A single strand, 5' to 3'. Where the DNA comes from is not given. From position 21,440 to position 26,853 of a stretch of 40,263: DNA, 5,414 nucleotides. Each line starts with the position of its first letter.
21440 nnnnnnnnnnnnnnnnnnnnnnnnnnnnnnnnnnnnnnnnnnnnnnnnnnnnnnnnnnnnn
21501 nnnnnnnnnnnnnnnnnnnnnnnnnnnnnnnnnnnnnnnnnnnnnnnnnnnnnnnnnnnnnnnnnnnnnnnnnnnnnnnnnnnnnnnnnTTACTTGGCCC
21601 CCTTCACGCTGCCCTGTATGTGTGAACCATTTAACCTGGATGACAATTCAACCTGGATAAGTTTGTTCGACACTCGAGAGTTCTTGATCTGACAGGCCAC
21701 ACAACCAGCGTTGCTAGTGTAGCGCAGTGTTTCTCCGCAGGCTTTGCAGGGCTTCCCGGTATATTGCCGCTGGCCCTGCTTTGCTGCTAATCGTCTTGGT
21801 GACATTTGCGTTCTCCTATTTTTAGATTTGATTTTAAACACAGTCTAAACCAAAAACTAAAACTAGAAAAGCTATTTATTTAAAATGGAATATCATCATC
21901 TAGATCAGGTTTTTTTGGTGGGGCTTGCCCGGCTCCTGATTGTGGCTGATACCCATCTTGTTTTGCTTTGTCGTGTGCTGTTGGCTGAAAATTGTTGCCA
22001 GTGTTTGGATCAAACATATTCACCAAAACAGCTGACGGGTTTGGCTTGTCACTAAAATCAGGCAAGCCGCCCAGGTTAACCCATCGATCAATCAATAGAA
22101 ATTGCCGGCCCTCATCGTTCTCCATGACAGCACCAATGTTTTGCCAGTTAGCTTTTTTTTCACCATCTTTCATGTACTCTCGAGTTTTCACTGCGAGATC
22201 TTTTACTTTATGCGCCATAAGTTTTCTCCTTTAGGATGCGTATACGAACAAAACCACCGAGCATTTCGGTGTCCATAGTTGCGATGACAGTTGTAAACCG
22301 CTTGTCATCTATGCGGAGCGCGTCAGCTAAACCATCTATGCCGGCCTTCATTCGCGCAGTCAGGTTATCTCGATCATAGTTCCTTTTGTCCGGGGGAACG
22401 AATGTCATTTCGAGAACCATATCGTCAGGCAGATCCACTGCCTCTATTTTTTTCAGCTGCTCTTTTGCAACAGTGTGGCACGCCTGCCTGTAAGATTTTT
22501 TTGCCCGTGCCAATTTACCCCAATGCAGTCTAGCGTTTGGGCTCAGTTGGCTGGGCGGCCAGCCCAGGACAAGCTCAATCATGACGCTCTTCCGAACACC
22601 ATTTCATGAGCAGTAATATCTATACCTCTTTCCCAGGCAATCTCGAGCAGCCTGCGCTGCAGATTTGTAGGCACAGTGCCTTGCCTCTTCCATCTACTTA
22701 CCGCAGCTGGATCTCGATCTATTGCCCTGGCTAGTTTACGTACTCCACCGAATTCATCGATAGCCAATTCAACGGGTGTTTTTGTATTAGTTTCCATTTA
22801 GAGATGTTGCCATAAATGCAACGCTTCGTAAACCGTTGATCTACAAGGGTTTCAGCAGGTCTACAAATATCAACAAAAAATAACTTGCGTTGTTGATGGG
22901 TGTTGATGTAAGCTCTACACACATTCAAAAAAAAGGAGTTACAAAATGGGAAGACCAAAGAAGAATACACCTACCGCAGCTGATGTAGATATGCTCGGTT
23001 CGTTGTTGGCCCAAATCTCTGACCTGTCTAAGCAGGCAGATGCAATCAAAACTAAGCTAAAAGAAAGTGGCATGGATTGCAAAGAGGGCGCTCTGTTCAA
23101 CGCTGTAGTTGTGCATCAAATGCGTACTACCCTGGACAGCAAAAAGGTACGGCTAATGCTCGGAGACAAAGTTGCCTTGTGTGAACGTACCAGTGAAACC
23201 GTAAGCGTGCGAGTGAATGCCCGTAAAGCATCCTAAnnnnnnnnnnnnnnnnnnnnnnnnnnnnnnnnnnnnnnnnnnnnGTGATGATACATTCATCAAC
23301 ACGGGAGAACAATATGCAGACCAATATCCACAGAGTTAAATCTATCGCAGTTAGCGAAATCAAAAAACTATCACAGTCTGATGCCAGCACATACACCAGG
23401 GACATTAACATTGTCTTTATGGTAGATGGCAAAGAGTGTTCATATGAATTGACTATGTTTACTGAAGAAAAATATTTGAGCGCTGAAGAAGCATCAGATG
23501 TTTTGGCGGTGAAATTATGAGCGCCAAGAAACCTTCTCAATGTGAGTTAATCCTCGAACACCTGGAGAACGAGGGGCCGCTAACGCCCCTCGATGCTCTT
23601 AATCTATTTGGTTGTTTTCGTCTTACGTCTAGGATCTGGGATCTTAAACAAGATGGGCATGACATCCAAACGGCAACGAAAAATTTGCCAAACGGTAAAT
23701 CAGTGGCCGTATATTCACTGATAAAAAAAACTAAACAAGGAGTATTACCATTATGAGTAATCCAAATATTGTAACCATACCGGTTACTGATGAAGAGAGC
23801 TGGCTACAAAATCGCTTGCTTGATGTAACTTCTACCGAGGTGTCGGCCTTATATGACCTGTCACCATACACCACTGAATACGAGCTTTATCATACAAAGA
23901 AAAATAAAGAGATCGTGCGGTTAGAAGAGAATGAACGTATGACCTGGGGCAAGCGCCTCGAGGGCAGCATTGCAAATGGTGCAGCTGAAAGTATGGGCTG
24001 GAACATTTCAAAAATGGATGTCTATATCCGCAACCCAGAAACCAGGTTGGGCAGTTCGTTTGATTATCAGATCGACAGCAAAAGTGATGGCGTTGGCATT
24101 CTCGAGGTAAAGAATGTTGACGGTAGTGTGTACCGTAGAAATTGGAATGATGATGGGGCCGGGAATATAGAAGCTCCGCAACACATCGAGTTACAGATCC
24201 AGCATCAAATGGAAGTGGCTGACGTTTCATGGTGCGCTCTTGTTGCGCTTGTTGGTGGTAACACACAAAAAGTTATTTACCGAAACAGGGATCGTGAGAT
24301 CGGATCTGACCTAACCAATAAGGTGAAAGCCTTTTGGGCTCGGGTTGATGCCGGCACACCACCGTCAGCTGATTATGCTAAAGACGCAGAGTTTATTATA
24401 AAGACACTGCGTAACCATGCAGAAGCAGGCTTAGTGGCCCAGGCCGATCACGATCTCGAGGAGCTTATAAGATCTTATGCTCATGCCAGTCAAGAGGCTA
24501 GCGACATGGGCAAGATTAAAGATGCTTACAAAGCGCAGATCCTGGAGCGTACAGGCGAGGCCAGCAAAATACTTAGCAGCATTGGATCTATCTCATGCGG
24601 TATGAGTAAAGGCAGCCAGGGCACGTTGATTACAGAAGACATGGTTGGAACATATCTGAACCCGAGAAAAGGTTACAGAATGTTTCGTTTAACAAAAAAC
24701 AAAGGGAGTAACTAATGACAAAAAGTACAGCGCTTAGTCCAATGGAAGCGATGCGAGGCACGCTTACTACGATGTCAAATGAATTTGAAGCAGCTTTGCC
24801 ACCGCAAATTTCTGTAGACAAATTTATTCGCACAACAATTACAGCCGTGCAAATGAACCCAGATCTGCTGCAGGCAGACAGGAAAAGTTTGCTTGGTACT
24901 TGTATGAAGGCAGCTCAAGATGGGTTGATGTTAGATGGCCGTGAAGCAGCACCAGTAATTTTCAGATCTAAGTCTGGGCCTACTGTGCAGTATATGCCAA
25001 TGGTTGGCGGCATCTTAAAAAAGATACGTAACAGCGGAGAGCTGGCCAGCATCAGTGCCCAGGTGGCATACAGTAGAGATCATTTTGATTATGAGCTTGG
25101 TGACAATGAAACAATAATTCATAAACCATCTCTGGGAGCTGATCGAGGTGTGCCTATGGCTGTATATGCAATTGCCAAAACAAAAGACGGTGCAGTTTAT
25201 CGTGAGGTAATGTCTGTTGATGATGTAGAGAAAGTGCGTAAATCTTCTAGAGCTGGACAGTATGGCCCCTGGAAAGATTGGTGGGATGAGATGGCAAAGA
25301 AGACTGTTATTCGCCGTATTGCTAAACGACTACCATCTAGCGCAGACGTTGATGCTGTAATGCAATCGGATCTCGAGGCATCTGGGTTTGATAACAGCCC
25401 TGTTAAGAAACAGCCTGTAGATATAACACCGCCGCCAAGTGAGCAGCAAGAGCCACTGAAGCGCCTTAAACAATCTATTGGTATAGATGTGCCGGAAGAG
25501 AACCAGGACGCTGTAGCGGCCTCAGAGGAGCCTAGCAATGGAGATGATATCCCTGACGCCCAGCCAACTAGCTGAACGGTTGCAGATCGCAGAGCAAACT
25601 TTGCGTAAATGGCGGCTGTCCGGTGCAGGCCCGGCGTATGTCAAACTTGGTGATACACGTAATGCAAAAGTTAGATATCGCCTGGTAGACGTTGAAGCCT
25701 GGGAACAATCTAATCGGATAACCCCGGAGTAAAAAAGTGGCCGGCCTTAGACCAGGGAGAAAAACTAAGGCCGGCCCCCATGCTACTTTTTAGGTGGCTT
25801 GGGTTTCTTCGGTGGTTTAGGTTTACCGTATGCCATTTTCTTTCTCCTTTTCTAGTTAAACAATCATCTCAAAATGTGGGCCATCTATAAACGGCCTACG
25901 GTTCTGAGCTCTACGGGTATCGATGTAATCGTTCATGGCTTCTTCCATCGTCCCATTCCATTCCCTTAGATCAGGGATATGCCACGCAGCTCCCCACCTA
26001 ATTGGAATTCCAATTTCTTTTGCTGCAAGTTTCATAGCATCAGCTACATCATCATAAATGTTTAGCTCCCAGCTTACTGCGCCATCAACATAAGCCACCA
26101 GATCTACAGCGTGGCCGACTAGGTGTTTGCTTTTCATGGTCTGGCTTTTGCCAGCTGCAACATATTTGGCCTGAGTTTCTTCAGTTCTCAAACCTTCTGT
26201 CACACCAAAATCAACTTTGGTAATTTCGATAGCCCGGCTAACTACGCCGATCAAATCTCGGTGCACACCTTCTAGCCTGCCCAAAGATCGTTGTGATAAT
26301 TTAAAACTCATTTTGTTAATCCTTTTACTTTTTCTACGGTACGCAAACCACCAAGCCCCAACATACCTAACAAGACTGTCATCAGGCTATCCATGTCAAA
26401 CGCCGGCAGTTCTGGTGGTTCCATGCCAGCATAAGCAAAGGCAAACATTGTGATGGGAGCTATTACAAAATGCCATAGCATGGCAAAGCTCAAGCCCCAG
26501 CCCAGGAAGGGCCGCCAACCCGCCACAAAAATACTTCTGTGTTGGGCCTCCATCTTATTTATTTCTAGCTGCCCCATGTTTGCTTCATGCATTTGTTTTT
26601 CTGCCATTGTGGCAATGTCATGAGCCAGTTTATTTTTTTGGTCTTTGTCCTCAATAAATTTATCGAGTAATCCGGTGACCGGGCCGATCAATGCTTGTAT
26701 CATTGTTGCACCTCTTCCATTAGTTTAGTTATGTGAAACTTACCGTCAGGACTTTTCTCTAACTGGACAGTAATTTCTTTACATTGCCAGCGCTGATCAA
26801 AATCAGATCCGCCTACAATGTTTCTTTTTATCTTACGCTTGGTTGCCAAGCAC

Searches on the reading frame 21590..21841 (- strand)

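Call 21: search_protein_families(library=pfam, proteins=[window:21590-21841:-], max_evalue=1)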
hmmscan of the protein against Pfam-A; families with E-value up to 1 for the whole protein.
window:21590-21841:- (83 aa): 2 families
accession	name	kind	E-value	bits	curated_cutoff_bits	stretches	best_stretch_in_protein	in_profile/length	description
PF09526.16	DUF2387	-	0.091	13.2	25.9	1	45-74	31-59/72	Probable metal-binding protein (DUF2387)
PF11781.13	Zn_ribbon_RRN7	-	0.12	12.5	27.1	1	29-46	4-20/32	Zinc-finger of RNA-polymerase I-specific TFIIB, Rrn7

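Call 22: search_protein_families(library=phrogs, proteins=[window:21590-21841:-], max_evalue=0.01)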
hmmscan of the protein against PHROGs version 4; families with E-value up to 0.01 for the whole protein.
window:21590-21841:- (83 aa): 5 families
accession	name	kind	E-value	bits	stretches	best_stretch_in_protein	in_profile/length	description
phrog_15231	-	unknown function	3.9e-10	41.2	1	14-56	89-131/138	-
phrog_1081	-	unknown function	3.2e-09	37.7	1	16-65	6-56/67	-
phrog_23777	-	unknown function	4.1e-05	24.9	1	19-56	4-41/75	-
phrog_1035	-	DNA, RNA and nucleotide metabolism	0.00025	22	1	9-59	37-104/271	endonuclease VII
phrog_30250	-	unknown function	0.0047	18.3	1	18-51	16-50/98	-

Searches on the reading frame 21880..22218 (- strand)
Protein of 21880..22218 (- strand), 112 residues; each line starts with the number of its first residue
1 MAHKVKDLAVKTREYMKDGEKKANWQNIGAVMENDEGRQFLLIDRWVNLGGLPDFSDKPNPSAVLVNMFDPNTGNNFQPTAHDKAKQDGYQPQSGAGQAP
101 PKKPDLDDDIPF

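Call 11: search_protein_families(library=pfam, proteins=[window:21880-22218:-], max_evalue=0.01)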
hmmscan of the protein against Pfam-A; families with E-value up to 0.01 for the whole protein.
window:21880-22218:- (112 aa): 0 families

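Call 21: search_protein_families(library=pfam, proteins=[window:21880-22218:-], max_evalue=1)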
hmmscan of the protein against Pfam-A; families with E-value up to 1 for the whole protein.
window:21880-22218:- (112 aa): 0 families

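Call 22: search_protein_families(library=phrogs, proteins=[window:21880-22218:-], max_evalue=0.01)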
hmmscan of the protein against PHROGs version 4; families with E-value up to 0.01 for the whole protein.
window:21880-22218:- (112 aa): 1 family
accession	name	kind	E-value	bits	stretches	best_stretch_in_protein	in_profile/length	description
phrog_37570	-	unknown function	7.2e-09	36.9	1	5-112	2-110/116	-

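Call 66: search_protein_families(library=ncbifam, proteins=[window:21880-22218:-], max_evalue=1)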
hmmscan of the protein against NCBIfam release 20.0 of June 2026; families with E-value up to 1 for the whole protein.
window:21880-22218:- (112 aa): 0 families

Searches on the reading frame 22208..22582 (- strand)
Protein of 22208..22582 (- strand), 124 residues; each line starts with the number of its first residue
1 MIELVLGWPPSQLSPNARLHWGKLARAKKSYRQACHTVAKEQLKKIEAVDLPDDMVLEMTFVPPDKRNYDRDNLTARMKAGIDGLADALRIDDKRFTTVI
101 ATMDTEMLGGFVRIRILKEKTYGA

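Call 11: search_protein_families(library=pfam, proteins=[window:22208-22582:-], max_evalue=0.01)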
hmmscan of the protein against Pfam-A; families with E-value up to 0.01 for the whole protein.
window:22208-22582:- (124 aa): 0 families

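Call 21: search_protein_families(library=pfam, proteins=[window:22208-22582:-], max_evalue=1)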
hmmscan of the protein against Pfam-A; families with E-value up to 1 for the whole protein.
window:22208-22582:- (124 aa): 0 families

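Call 22: search_protein_families(library=phrogs, proteins=[window:22208-22582:-], max_evalue=0.01)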
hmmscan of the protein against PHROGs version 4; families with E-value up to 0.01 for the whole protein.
window:22208-22582:- (124 aa): 3 families
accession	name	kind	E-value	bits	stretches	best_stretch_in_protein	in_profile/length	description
phrog_34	-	DNA, RNA and nucleotide metabolism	5.5e-19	69.8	1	1-117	74-192/259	RusA-like Holliday junction resolvase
phrog_1682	-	DNA, RNA and nucleotide metabolism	0.00049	20.5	1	19-93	46-116/387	RusA-like Holliday junction resolvase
phrog_1532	-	unknown function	0.00099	19.8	1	55-118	10-71/80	-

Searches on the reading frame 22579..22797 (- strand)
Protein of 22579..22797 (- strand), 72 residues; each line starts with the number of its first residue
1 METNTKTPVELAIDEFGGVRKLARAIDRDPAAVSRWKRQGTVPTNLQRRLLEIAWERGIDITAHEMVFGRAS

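Call 21: search_protein_families(library=pfam, proteins=[window:22579-22797:-], max_evalue=1)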
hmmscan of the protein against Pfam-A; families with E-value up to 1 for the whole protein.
window:22579-22797:- (72 aa): 3 families
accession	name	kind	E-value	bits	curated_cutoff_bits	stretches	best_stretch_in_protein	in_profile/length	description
PF14549.12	P22_Cro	-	2.5e-07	30.8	30.2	1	11-45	4-36/60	DNA-binding transcriptional regulator Cro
PF15943.11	YdaS_toxin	-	1.4e-05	25.3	30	1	10-45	2-38/65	Bacterial toxin YdaS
PF13936.12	HTH_38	-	0.077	13.2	27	1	18-35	22-39/44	Helix-turn-helix domain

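Call 22: search_protein_families(library=phrogs, proteins=[window:22579-22797:-], max_evalue=0.01)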
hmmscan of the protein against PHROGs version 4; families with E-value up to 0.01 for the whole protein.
window:22579-22797:- (72 aa): 3 families
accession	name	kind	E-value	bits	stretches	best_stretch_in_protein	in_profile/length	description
phrog_409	-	transcription regulation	6.3e-07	31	1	12-52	20-59/127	transcriptional regulator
phrog_35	-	transcription regulation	4.4e-05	24.6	1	1-65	70-132/181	transcriptional repressor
phrog_8008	-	DNA, RNA and nucleotide metabolism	0.00016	22.3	1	12-41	10-39/66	DNA binding protein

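Call 66: search_protein_families(library=ncbifam, proteins=[window:22579-22797:-], max_evalue=1)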
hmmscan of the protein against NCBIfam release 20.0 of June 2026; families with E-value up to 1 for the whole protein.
window:22579-22797:- (72 aa): 3 families
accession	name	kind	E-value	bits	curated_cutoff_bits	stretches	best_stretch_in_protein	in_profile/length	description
NF046037.1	carphisopro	domain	6.7e-15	55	38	1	12-62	4-54/54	carph-isopro domain-containing protein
NF007282.0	PRK09744.1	subfamily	0.056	13.7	130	1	12-52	6-44/75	DNA-binding transcriptional regulator DicC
NF007500.0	PRK10093.1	equivalog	0.06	13.4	249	1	24-61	96-133/175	primosomal replication protein N''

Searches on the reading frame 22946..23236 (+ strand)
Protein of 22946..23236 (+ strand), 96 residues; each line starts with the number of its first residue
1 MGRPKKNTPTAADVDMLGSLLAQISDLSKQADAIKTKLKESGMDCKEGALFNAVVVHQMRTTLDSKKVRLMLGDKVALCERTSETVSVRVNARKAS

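Call 21: search_protein_families(library=pfam, proteins=[window:22946-23236:+], max_evalue=1)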
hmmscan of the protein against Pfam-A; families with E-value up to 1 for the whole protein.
window:22946-23236:+ (96 aa): 2 families
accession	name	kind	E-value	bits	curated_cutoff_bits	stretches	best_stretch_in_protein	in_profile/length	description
PF16788.10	ATF7IP_BD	-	0.042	14.5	27.6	1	17-94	71-155/219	ATF-interacting protein binding domain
PF01798.23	Nop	-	0.052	13.4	25.4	1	33-82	156-204/228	snoRNA binding domain, fibrillarin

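Call 22: search_protein_families(library=phrogs, proteins=[window:22946-23236:+], max_evalue=0.01)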
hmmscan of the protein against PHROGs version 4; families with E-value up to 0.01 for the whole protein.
window:22946-23236:+ (96 aa): 1 family
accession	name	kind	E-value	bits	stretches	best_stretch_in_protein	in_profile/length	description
phrog_1956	-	unknown function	0.0038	18.4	1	14-90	11-90/93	-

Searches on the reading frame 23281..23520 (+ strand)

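Call 21: search_protein_families(library=pfam, proteins=[window:23281-23520:+], max_evalue=1)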
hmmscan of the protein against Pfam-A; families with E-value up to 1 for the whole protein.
window:23281-23520:+ (79 aa): 2 families
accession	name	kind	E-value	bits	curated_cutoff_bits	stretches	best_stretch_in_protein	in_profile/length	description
PF18373.7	Spectrin_2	-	0.033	14.8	26.4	1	13-70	7-63/78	Spectrin like domain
PF11479.13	Suppressor_P21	-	0.097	13.3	26.9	1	1-36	20-55/80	RNA silencing suppressor P21 C-terminal domain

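Call 22: search_protein_families(library=phrogs, proteins=[window:23281-23520:+], max_evalue=0.01)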
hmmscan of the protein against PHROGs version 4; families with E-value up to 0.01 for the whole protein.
window:23281-23520:+ (79 aa): 0 families

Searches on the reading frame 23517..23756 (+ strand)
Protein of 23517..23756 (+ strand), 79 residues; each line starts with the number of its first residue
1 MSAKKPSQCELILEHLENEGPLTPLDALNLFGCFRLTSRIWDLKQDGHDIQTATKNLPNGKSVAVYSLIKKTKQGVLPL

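Call 21: search_protein_families(library=pfam, proteins=[window:23517-23756:+], max_evalue=1)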
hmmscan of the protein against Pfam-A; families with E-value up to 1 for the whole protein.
window:23517-23756:+ (79 aa): 1 family
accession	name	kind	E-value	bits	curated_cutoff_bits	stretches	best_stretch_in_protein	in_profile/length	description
PF14090.12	HTH_39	-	3.6e-15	56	21.3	1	7-70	1-69/70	Winged helix-turn-helix domain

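Call 22: search_protein_families(library=phrogs, proteins=[window:23517-23756:+], max_evalue=0.01)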
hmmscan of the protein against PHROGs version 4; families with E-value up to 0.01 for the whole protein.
window:23517-23756:+ (79 aa): 1 family
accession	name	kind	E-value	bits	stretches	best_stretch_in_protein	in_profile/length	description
phrog_4973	-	unknown function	6.7e-20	72.5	1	1-74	62-136/149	-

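Call 66: search_protein_families(library=ncbifam, proteins=[window:23517-23756:+], max_evalue=1)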
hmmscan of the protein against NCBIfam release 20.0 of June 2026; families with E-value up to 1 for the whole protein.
window:23517-23756:+ (79 aa): 1 family
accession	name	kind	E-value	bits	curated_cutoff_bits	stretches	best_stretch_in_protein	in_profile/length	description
NF052300.1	ECs1377_fam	equivalog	0.00028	20.4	190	1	12-56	131-175/190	ECs1377 family protein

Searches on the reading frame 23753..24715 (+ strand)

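Call 10: search_protein_families(library=pfam, proteins=[window:23753-24715:+], max_evalue=0.01)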
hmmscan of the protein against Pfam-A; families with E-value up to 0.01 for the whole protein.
window:23753-24715:+ (320 aa): 1 family
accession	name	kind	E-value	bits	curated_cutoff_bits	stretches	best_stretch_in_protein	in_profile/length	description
PF09588.16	YqaJ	-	6.4e-20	72.4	22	1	17-158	2-149/150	YqaJ-like viral recombinase domain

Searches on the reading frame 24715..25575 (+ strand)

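Call 10: search_protein_families(library=pfam, proteins=[window:24715-25575:+], max_evalue=0.01)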
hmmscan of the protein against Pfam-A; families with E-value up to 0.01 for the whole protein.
window:24715-25575:+ (286 aa): 1 family
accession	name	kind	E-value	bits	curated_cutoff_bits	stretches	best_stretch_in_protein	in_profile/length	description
PF03837.19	RecT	-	5.9e-42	143.9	24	1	36-219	2-185/198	RecT family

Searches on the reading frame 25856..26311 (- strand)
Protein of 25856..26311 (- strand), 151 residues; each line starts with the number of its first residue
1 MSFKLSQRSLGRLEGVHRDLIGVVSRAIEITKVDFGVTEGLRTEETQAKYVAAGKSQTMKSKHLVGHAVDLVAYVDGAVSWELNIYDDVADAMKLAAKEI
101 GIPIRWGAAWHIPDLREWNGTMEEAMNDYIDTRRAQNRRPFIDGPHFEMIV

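Call 10: search_protein_families(library=pfam, proteins=[window:25856-26311:-], max_evalue=0.01)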
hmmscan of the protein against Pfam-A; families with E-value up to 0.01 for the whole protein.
window:25856-26311:- (151 aa): 1 family
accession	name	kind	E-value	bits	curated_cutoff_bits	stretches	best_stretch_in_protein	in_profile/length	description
PF13539.11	Peptidase_M15_4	-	2.1e-07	31.8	25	1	56-114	3-64/70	D-alanyl-D-alanine carboxypeptidase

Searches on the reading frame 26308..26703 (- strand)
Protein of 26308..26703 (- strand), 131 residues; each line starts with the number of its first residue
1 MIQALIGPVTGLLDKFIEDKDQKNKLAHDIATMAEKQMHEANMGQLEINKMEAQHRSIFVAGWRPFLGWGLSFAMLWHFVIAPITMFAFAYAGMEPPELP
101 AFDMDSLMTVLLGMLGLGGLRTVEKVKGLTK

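Call 10: search_protein_families(library=pfam, proteins=[window:26308-26703:-], max_evalue=0.01)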
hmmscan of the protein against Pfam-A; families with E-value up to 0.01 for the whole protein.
window:26308-26703:- (131 aa): 1 family
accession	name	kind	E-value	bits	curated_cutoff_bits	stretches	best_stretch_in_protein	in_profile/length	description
PF11351.13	GTA_holin_3TM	-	1.7e-20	74.2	24.8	1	4-117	2-117/123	Holin of 3TMs, for gene-transfer release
